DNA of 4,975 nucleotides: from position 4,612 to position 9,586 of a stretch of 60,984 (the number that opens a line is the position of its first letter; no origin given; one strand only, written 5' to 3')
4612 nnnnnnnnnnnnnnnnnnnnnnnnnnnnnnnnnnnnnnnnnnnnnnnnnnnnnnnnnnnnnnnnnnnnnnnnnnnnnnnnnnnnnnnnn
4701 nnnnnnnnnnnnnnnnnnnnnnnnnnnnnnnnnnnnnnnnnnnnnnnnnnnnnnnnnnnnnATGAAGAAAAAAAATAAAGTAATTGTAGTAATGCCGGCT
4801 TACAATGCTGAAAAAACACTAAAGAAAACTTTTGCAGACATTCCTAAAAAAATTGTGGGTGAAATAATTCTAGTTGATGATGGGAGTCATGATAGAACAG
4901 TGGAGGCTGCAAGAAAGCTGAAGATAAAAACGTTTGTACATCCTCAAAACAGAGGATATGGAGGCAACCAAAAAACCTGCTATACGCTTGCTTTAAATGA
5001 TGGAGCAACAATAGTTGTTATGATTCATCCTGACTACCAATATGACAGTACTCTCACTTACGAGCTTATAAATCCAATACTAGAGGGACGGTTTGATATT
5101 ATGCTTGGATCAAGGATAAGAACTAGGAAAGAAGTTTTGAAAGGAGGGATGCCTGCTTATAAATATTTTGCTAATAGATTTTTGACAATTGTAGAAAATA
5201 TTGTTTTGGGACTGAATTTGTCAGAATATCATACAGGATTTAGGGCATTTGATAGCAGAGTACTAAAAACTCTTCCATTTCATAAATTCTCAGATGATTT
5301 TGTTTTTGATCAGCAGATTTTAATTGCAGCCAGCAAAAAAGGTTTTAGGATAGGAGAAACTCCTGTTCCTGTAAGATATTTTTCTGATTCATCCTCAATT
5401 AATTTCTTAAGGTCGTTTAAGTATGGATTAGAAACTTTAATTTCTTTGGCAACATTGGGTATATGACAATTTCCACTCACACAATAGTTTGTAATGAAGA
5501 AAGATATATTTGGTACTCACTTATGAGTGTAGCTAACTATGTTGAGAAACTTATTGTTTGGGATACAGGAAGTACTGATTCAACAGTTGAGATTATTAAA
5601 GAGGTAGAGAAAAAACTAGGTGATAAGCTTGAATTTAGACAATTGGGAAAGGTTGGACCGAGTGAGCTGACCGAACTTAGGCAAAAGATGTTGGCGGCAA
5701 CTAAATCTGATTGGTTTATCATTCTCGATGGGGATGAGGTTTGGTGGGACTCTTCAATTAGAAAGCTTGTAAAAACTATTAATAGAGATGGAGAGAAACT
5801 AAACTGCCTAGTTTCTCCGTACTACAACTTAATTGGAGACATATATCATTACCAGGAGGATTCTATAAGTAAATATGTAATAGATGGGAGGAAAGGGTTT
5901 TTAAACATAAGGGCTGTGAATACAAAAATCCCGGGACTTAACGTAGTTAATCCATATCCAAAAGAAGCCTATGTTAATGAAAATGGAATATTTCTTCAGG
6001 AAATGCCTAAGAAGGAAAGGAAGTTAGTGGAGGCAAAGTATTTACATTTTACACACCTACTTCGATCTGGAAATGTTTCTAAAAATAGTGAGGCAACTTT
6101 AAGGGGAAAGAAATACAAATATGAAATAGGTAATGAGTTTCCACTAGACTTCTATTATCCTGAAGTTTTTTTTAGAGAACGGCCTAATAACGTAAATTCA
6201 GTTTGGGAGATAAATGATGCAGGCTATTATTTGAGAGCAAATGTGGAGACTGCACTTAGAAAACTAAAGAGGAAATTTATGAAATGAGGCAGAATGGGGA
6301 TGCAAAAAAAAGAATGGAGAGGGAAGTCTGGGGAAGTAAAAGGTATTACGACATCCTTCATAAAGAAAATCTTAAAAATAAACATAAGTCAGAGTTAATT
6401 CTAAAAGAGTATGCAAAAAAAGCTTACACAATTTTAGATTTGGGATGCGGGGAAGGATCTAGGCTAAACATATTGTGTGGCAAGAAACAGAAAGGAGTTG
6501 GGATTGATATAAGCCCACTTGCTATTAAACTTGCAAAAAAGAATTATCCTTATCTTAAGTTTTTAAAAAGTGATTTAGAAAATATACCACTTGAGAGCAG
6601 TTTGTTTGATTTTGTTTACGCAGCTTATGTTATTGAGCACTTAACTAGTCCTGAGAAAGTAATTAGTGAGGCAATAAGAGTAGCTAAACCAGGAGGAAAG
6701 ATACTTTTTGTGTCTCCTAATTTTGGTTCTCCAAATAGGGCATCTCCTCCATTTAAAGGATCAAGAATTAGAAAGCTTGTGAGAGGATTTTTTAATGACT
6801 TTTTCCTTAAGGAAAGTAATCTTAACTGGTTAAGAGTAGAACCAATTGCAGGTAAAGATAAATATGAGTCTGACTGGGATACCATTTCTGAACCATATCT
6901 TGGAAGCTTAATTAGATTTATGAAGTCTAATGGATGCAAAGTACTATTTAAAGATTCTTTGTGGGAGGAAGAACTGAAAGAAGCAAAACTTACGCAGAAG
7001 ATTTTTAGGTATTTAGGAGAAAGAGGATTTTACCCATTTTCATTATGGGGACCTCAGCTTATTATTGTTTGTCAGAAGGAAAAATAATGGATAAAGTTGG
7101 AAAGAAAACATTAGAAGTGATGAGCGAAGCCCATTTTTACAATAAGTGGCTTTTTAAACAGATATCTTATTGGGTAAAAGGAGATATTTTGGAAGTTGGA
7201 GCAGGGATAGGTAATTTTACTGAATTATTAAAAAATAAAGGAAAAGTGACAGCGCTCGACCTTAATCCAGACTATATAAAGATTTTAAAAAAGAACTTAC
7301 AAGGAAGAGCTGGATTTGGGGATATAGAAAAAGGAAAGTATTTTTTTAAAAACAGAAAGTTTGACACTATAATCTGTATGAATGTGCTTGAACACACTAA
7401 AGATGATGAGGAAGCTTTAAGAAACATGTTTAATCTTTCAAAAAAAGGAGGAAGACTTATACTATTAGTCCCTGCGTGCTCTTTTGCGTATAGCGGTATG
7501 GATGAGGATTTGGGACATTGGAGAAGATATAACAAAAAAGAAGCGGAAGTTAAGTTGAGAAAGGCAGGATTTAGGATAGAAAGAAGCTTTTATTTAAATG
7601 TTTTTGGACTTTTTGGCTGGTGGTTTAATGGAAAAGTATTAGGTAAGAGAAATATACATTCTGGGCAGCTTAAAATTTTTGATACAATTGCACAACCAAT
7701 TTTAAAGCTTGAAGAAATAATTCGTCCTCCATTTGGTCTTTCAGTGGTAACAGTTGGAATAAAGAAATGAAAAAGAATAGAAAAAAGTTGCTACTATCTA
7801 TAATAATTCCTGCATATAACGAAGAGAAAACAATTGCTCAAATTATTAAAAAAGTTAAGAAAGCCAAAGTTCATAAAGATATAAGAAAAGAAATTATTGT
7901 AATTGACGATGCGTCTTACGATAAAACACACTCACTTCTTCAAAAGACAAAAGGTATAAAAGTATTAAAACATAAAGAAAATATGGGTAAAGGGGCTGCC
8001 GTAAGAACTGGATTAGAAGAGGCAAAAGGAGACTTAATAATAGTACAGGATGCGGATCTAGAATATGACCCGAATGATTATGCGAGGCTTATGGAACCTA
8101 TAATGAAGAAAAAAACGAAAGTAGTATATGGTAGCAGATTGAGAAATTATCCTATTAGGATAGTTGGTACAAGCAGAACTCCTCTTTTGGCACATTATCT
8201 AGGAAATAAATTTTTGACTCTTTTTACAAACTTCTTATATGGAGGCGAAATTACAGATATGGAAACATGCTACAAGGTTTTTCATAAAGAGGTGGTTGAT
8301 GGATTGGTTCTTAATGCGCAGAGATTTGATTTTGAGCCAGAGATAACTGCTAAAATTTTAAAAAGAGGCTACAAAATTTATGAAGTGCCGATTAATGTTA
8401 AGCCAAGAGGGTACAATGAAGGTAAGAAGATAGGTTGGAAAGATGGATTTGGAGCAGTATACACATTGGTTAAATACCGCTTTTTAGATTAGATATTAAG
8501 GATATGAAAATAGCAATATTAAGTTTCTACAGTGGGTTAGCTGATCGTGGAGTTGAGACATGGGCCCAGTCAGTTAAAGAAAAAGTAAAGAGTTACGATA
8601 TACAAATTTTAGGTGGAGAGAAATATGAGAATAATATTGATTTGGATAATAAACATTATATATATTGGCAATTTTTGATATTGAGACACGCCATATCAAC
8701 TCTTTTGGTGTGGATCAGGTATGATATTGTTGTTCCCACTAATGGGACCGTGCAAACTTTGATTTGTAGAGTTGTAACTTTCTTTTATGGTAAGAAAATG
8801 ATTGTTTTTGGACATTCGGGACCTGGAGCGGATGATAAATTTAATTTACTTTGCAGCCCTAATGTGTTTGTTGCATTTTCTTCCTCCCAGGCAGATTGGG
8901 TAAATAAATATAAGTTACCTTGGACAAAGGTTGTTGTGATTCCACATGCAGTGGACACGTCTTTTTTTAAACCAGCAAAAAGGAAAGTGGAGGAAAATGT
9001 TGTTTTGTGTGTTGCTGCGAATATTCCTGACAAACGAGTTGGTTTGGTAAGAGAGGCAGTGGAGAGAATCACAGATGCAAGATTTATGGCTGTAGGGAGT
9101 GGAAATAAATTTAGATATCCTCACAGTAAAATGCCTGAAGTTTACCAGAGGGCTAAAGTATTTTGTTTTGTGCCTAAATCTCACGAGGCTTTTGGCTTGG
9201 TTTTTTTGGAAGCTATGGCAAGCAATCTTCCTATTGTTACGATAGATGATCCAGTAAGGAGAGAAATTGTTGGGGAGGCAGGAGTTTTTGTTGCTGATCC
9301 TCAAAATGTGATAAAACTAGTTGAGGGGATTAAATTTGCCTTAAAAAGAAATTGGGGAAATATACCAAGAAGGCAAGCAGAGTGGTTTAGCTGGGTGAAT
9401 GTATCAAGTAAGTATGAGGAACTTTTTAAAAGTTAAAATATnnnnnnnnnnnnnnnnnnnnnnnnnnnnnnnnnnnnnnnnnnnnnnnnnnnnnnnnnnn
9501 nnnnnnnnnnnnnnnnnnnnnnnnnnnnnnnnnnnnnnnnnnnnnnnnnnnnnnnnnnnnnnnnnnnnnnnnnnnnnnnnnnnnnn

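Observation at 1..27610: ~25-kb single-strand glycan-assembly operon: Wzx/Wzy-type pathway plus an extracytoplasmic GT-C stage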

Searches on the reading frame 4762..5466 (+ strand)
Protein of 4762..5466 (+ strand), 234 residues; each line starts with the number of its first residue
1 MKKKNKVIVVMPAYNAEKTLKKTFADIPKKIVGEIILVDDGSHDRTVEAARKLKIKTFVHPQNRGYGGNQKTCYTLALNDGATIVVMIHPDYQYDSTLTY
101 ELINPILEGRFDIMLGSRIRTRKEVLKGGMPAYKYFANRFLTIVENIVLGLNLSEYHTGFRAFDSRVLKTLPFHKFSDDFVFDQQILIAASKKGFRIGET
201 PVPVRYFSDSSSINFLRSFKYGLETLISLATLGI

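Call 6: search_protein_families(library=pfam, proteins=[window:4762-5466:+], max_evalue=0.01)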
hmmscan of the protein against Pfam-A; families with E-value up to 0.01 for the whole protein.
window:4762-5466:+ (234 aa): 1 family
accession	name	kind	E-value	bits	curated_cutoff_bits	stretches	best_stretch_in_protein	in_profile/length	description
PF00535.33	Glycos_transf_2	-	3.5e-21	76.3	23.3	1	9-170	2-166/168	Glycosyl transferase family 2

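Call 88: search_protein_families(library=ncbifam, proteins=[window:4762-5466:+], max_evalue=1e-8)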
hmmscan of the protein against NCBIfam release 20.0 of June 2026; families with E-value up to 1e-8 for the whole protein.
window:4762-5466:+ (234 aa): 4 families
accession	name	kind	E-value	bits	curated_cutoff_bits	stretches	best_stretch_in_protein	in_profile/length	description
NF058614.1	PPMAGASynPpgS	equivalog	6.7e-20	71.5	370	1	7-211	2-203/226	polyprenyl-phospho-N-acetylgalactosaminyl synthase PpgS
TIGR04182.1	glyco_TIGR04182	equivalog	1.1e-18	67.6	325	1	6-225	1-210/293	S-layer glycoprotein N-glycosyltransferase AglJ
NF041391.1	DPhHxTase_Halo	equivalog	6.1e-13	48.2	375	1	11-205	1-184/213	dolichyl-phosphate hexose transferase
NF047588.1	GlcsyltransPgfSStrep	equivalog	3.5e-10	39.6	500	1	6-228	2-220/308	glycosyltransferase PgfS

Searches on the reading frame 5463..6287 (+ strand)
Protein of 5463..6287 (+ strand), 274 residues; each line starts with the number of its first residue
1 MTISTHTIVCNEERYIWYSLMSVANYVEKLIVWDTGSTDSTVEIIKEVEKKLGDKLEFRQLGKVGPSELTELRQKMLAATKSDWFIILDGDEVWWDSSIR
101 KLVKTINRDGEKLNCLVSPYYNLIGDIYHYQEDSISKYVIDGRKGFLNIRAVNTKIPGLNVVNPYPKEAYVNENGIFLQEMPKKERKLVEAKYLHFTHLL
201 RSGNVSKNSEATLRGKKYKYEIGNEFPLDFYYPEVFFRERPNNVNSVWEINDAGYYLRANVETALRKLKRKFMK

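Call 6: search_protein_families(library=pfam, proteins=[window:5463-6287:+], max_evalue=0.01)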
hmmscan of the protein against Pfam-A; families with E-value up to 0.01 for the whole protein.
window:5463-6287:+ (274 aa): 3 families
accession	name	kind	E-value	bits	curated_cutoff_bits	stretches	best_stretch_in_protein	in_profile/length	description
PF00535.33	Glycos_transf_2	-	8.2e-16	58.8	23.3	1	7-140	4-140/168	Glycosyl transferase family 2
PF13641.12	Glyco_tranf_2_3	-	0.00034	21.1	27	1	29-107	32-112/230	Glycosyltransferase like family 2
PF13704.12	Glyco_tranf_2_4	-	0.00035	21.4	27.5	1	11-95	2-85/98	Glycosyl transferase family 2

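Call 88: search_protein_families(library=ncbifam, proteins=[window:5463-6287:+], max_evalue=1e-8)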
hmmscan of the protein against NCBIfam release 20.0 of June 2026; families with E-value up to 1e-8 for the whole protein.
window:5463-6287:+ (274 aa): 0 families

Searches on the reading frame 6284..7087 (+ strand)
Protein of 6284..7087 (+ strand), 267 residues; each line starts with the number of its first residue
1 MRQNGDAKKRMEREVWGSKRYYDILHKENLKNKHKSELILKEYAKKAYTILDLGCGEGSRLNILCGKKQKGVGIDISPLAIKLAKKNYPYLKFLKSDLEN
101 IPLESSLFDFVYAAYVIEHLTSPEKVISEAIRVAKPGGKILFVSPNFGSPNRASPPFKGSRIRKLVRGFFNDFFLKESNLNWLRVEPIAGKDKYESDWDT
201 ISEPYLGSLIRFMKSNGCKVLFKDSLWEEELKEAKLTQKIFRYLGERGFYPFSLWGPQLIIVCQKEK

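Call 6: search_protein_families(library=pfam, proteins=[window:6284-7087:+], max_evalue=0.01)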
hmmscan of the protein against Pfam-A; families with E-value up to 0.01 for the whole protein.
window:6284-7087:+ (267 aa): 13 families
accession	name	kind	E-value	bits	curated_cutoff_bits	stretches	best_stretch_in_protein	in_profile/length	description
PF08241.18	Methyltransf_11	-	4.2e-21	75.8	21.2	1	51-142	1-95/95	Methyltransferase domain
PF13847.12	Methyltransf_31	-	1.7e-19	70.4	27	1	45-146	2-113/145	Methyltransferase domain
PF13649.12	Methyltransf_25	-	8.3e-18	65.3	27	1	50-138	1-97/97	Methyltransferase domain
PF13489.12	Methyltransf_23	-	2.6e-14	53.7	27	1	43-146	19-120/164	Methyltransferase domain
PF08242.18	Methyltransf_12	-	4.9e-12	46.9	30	1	51-140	1-98/98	Methyltransferase domain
PF07021.18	MetW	-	9.7e-09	35.6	21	1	39-149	6-114/193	Methionine biosynthesis protein MetW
PF01209.24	Ubie_methyltran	-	2.4e-08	34.1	20.1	1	41-142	42-151/233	ubiE/COQ5 methyltransferase family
PF03291.22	mRNA_G-N7_MeTrfase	-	8.3e-06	25.6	26.6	1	19-89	29-105/315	mRNA (guanine-N(7))-methyltransferase domain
PF05175.20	MTS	-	0.00072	19.7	23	1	36-88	20-75/170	Methyltransferase small domain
PF06325.19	PrmA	-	0.0016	18.4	22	1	40-120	155-239/296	Ribosomal protein L11 methyltransferase (PrmA)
PF20922.3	Anamorsin_N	-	0.0025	18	27.1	1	97-145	41-90/163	Anamorsin, N-terminal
PF01555.25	N6_N4_Mtase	-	0.0088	16.5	26.7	0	30-86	165-221/221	DNA methylase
PF08003.17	Methyltransf_9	-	0.009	15.4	23.8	0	46-141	115-216/315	Protein of unknown function (DUF1698)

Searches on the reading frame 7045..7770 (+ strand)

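Call 6: search_protein_families(library=pfam, proteins=[window:7045-7770:+], max_evalue=0.01)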
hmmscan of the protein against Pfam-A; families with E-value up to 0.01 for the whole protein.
window:7045-7770:+ (241 aa): 9 families
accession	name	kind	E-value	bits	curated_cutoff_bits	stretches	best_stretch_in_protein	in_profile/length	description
PF13489.12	Methyltransf_23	-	8.2e-16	58.6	27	1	45-164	23-147/164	Methyltransferase domain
PF08241.18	Methyltransf_11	-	1.2e-15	58.4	21.2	1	49-140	1-95/95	Methyltransferase domain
PF08242.18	Methyltransf_12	-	8.6e-14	52.5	30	1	49-138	1-98/98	Methyltransferase domain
PF13649.12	Methyltransf_25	-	2e-13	51.3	27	1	48-136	1-97/97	Methyltransferase domain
PF13847.12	Methyltransf_31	-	2.2e-11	44.1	27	1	47-141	6-110/145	Methyltransferase domain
PF07021.18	MetW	-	9.1e-06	25.9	21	1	40-134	7-104/193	Methionine biosynthesis protein MetW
PF05401.17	NodS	-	1.4e-05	25.5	24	1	45-140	44-144/201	Nodulation protein S (NodS)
PF01209.24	Ubie_methyltran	-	2.1e-05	24.4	20.1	1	47-141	50-152/233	ubiE/COQ5 methyltransferase family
PF05219.18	DREV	-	6.7e-05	22.6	26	1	20-142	67-188/265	DREV methyltransferase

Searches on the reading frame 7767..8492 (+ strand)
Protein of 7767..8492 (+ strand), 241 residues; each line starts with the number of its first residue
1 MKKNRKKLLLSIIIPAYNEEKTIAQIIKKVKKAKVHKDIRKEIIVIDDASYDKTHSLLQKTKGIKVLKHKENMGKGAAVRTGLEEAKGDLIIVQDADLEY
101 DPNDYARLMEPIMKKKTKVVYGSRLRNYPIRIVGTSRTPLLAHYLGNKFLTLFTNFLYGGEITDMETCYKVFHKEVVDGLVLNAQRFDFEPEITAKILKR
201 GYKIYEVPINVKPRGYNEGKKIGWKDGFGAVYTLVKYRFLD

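Call 6: search_protein_families(library=pfam, proteins=[window:7767-8492:+], max_evalue=0.01)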
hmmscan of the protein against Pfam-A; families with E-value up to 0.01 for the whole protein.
window:7767-8492:+ (241 aa): 6 families
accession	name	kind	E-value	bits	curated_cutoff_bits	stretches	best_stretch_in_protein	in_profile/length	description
PF00535.33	Glycos_transf_2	-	1.7e-34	119.6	23.3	1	11-178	1-165/168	Glycosyl transferase family 2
PF10111.15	Glyco_tranf_2_2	-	1.1e-07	32.1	27.3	1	11-113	1-107/276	Glycosyltransferase like family 2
PF13641.12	Glyco_tranf_2_3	-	0.00011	22.8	27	1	10-98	3-97/230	Glycosyltransferase like family 2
PF13704.12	Glyco_tranf_2_4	-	0.0012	19.7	27.5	1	36-97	14-81/98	Glycosyl transferase family 2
PF07905.16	PucR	-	0.0012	19.5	33.5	0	110-200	5-94/118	Purine catabolism regulatory protein-like family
PF13506.12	Glyco_transf_21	-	0.0041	17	21.7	1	75-121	18-64/174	Glycosyl transferase family 21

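Call 9: search_protein_families(library=ncbifam, proteins=[window:7767-8492:+], max_evalue=0.01)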
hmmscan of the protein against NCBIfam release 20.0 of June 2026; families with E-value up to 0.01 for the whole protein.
window:7767-8492:+ (241 aa): 28 families (the best 25 are shown)
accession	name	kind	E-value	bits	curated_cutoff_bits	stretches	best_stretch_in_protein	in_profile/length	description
TIGR04182.1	glyco_TIGR04182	equivalog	2.8e-33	115.6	325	1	11-236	3-216/293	S-layer glycoprotein N-glycosyltransferase AglJ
NF058614.1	PPMAGASynPpgS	equivalog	2.3e-21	76.2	370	1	12-220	4-205/226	polyprenyl-phospho-N-acetylgalactosaminyl synthase PpgS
NF041391.1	DPhHxTase_Halo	equivalog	3.1e-18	65.5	375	1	16-214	3-186/213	dolichyl-phosphate hexose transferase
NF010496.0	PRK13915.1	equivalog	9.7e-18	64.3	262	1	3-119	26-150/307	glucosyl-3-phosphoglycerate synthase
NF007986.1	PRK10714.1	equivalog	2.6e-16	59.5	529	1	10-219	8-208/316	undecaprenyl-phosphate 4-deoxy-4-formamido-L-arabinose transferase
TIGR03937.1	PgaC_IcaA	equivalog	3.5e-16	59.1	422.3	1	6-116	43-154/407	poly-beta-1,6-N-acetyl-D-glucosamine synthase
NF047588.1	GlcsyltransPgfSStrep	equivalog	5.2e-16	58.7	500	1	9-127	2-124/308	glycosyltransferase PgfS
TIGR04283.1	glyco_like_mftF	equivalog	8.3e-16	58.2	182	1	10-120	1-104/221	TIGR04283 family arsenosugar biosynthesis glycosyltransferase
NF041875.1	EPS_EpsD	equivalog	8.3e-15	55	370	1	10-123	1-115/325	exopolysaccharide biosynthesis glycosyltransferase EpsD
NF047683.1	TeichurnBiosyTuaG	equivalog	3e-14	53.3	400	1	5-117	3-116/252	teichuronic acid biosynthesis protein TuaG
NF007482.0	PRK10073.1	equivalog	6.1e-14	51.8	423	1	6-115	4-113/334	glycosyltransferase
TIGR03965.1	mycofact_glyco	equivalog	5.8e-11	41.9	280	1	10-102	76-169/467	mycofactocin biosynthesis glycosyltransferase MftF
NF038302.1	EPS_HpsE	equivalog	1.5e-10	40.6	300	1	10-125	3-124/307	hormogonium polysaccharide biosynthesis glycosyltransferase HpsE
NF053739.1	GlytfEpsEBac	equivalog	2.1e-08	33.5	450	1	10-97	3-92/265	glycosyltransferase EpsE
NF041865.1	EpsU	equivalog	1.4e-07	30.9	700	1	6-103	37-138/394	exopolysaccharide biosynthesis GT2 family glycosyltransferase EpsU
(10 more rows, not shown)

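Call 52: search_solved_structures(query=window:7767-8492:+, max_evalue=0.00001)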
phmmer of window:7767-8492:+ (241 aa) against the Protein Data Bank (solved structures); distinct sequences matched with E-value up to 0.00001: 20.
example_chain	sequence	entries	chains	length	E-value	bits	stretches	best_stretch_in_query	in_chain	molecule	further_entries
5mlz_A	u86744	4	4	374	4.8e-17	65.5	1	8-223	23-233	Dolichol monophosphate mannose synthase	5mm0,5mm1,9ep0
9hwj_A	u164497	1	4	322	4.2e-12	49.3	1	10-220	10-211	Undecaprenyl-phosphate 4-deoxy-4-formamido-L-arabinose transferase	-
9bhc_C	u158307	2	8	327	5.9e-12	48.8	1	10-220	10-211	Undecaprenyl-phosphate 4-deoxy-4-formamido-L-arabinose transferase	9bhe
8vxh_A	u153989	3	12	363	8.3e-12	48.4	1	10-220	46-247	Undecaprenyl-phosphate 4-deoxy-4-formamido-L-arabinose transferase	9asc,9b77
5ekp_C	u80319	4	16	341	7.4e-11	45.3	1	8-124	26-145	Uncharacterized glycosyltransferase sll0501 | Glycosyltransferase sll0501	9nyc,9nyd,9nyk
5eke_A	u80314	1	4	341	7.4e-11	45.3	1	8-124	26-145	Uncharacterized glycosyltransferase sll0501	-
9nye_A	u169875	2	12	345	7.6e-11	45.2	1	8-124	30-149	Glycosyltransferase sll0501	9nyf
6p61_A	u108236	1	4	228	7.7e-11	45.2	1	6-112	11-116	Glycosyltransferase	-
2z87_A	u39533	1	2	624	1.3e-08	38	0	10-123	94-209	Chondroitin synthase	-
2z86_A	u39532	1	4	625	1.3e-08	38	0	10-123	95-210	Chondroitin synthase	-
3bcv_A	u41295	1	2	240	2e-07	34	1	10-117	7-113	Putative glycosyltransferase protein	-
5tze_C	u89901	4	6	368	5.6e-07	32.6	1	10-97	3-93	Glycosyl transferase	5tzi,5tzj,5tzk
5tz8_A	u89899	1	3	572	1e-06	31.7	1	10-97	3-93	Glycosyl transferase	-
9omh_A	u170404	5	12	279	1.3e-06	31.4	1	10-125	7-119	Glycosyltransferase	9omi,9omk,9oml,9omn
9omm_A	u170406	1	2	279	1.3e-06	31.4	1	10-125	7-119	Glycosyltransferase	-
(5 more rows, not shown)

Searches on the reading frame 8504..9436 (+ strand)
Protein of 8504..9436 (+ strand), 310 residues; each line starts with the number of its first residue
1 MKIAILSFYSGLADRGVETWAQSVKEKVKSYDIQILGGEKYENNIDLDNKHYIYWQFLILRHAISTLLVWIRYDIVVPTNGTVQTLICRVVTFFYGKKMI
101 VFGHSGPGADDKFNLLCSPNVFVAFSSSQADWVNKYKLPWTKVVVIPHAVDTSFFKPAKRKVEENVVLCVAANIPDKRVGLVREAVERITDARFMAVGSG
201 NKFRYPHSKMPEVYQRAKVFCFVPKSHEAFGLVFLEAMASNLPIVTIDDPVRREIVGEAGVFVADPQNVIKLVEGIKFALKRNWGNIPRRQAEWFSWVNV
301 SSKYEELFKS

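Call 6: search_protein_families(library=pfam, proteins=[window:8504-9436:+], max_evalue=0.01)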
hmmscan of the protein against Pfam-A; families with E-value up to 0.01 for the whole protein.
window:8504-9436:+ (310 aa): 4 families
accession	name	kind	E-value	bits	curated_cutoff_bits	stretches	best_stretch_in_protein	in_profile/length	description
PF00534.26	Glycos_transf_1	-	7.7e-18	65.1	26.4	1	206-283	82-159/172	Glycosyl transferases group 1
PF13692.12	Glyco_trans_1_4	-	4.3e-13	50.2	27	1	166-277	3-137/142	Glycosyl transferases group 1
PF13439.12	Glyco_transf_4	-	9.3e-05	23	28.5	1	55-153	59-169/170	Glycosyltransferase Family 4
PF20706.3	GT4-conflict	-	0.0075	15.7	26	0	173-245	239-309/385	Family 4 Glycosyltransferase in conflict systems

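Call 88: search_protein_families(library=ncbifam, proteins=[window:8504-9436:+], max_evalue=1e-8)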
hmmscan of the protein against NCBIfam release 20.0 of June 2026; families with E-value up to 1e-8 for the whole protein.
window:8504-9436:+ (310 aa): 1 family
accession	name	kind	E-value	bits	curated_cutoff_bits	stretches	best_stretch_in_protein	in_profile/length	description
TIGR04047.1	MSMEG_0565_glyc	hypoth_equivalog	2.8e-12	46.4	259.85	1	206-300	266-363/373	MSMEG_0565 family glycosyltransferase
